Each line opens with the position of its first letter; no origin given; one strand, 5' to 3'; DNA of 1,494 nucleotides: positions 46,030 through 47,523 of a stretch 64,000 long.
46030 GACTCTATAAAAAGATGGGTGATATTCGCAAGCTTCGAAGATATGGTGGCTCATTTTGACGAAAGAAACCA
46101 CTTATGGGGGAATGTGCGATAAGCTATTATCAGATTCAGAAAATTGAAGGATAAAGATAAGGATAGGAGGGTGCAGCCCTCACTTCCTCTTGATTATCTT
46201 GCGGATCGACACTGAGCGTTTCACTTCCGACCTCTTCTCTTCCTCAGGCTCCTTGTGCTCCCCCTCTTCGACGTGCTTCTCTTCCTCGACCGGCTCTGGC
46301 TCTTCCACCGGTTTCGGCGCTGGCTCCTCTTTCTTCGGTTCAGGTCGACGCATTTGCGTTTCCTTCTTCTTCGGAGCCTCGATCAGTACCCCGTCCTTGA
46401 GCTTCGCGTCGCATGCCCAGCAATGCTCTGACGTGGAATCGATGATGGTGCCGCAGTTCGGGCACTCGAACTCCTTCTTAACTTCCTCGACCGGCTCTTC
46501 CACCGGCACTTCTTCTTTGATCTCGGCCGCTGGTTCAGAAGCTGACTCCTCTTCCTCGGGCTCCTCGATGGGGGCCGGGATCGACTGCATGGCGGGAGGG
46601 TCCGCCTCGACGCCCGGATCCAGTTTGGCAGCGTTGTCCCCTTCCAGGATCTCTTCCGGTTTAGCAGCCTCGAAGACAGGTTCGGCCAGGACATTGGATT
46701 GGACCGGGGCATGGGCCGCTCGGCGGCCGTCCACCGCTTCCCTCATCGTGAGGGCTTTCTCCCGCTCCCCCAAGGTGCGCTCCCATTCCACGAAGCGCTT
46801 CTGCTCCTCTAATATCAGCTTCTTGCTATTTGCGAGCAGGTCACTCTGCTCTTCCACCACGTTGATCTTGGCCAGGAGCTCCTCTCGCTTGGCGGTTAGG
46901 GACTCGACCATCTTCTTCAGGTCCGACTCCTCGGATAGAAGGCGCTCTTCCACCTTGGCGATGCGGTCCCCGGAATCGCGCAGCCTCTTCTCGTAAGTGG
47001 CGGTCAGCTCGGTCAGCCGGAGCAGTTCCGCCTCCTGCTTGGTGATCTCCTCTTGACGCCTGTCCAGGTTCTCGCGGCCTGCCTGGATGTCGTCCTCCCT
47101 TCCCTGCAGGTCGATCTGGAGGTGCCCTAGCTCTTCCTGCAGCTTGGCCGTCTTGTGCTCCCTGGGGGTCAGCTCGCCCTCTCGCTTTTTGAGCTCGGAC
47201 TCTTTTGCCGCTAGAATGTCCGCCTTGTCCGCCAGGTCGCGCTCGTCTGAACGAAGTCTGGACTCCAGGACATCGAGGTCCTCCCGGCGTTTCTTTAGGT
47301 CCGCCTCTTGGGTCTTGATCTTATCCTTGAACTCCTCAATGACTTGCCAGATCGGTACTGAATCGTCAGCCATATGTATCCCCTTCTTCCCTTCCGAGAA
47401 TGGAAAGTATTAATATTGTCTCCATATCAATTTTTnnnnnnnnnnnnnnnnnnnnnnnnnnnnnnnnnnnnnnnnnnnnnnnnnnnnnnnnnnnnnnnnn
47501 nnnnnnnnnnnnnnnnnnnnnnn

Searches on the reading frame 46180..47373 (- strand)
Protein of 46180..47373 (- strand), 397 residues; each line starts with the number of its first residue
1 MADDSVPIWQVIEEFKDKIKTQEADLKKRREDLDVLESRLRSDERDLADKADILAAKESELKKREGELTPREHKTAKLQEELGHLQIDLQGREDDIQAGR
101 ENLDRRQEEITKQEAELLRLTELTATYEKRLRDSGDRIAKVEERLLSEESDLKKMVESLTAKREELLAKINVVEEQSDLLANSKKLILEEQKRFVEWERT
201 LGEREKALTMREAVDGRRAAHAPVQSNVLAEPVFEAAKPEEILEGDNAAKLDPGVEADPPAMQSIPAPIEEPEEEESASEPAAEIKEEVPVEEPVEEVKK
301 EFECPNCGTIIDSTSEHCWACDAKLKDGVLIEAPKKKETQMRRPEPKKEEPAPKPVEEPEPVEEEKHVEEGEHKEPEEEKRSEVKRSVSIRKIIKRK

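Call 4: search_protein_families(library=pfam, proteins=[window:46180-47373:-], max_evalue=0.1)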
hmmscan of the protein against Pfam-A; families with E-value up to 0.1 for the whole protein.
window:46180-47373:- (397 aa): 6 families
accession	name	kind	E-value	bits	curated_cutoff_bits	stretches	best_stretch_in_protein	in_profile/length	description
PF12072.13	RNase_Y_N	-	7.6e-06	25.9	32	1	13-85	60-132/201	RNase Y N-terminal region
PF13248.11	Zn_ribbon_3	-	0.00028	20.7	27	1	301-325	2-26/26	zinc-ribbon domain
PF23455.1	DUF7129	-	0.0018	18.4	30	1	299-326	9-38/45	Domain of unknown function (DUF7129)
PF12773.13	DZR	-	0.0075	16.9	27.3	1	304-326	1-23/45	Double zinc ribbon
PF07754.17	HVO_2753_ZBP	-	0.041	14.1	33.2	1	297-318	12-33/46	Small zinc finger protein HVO_2753-like, Zn-binding pocket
PF24463.1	DUF7577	-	0.074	13.1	28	0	304-321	5-22/27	Domain of unknown function (DUF7577)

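Call 5: search_protein_families(library=ncbifam, proteins=[window:46180-47373:-], max_evalue=0.1)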
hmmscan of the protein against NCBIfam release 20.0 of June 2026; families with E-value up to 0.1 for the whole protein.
window:46180-47373:- (397 aa): 7 families
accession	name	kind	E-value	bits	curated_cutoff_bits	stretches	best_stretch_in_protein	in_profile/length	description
TIGR02168.1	SMC_prok_B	equivalog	1.5e-08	32.9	567.35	1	12-210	723-921/1181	chromosome segregation protein SMC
TIGR03319.1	RNase_Y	equivalog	0.0013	17.3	454.35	1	11-85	56-130/514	ribonuclease Y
NF033497.1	rubre_like_arch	subfamily_domain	0.0032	17.2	32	1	302-325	1-26/34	rubrerythrin-like domain-containing protein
NF038350.1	taxis_HmpF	equivalog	0.011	14.1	200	1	12-209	84-277/553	pilus motility taxis protein HmpF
TIGR04320.1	Surf_Exclu_PgrA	domain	0.055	12.8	70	1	16-117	255-359/360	SEC10/PgrA surface exclusion domain-containing protein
TIGR04523.1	Mplasa_alph_rch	subfamily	0.06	11.2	270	0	12-187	98-650/745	helix-rich protein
NF041910.1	HVO_0416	equivalog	0.061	13.2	80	0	302-322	35-55/58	HVO_0416 family zinc finger protein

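Call 75: search_protein_families(library=padloc, proteins=[window:46180-47373:-], max_evalue=0.01)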
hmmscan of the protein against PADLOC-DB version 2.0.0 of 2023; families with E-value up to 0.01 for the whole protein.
window:46180-47373:- (397 aa): 3 families
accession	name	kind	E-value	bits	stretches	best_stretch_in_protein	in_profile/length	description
PDLC00583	JetC3|JetC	-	8.5e-06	21.8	1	10-228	754-959/1471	DUF3584 domain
PDLC00550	JetC2|JetC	-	0.00055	15.8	1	10-187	334-507/1355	DUF3584 domain; MukB-like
PDLC00581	JetC3|JetC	-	0.0039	13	1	14-194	744-920/1473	DUF3584 domain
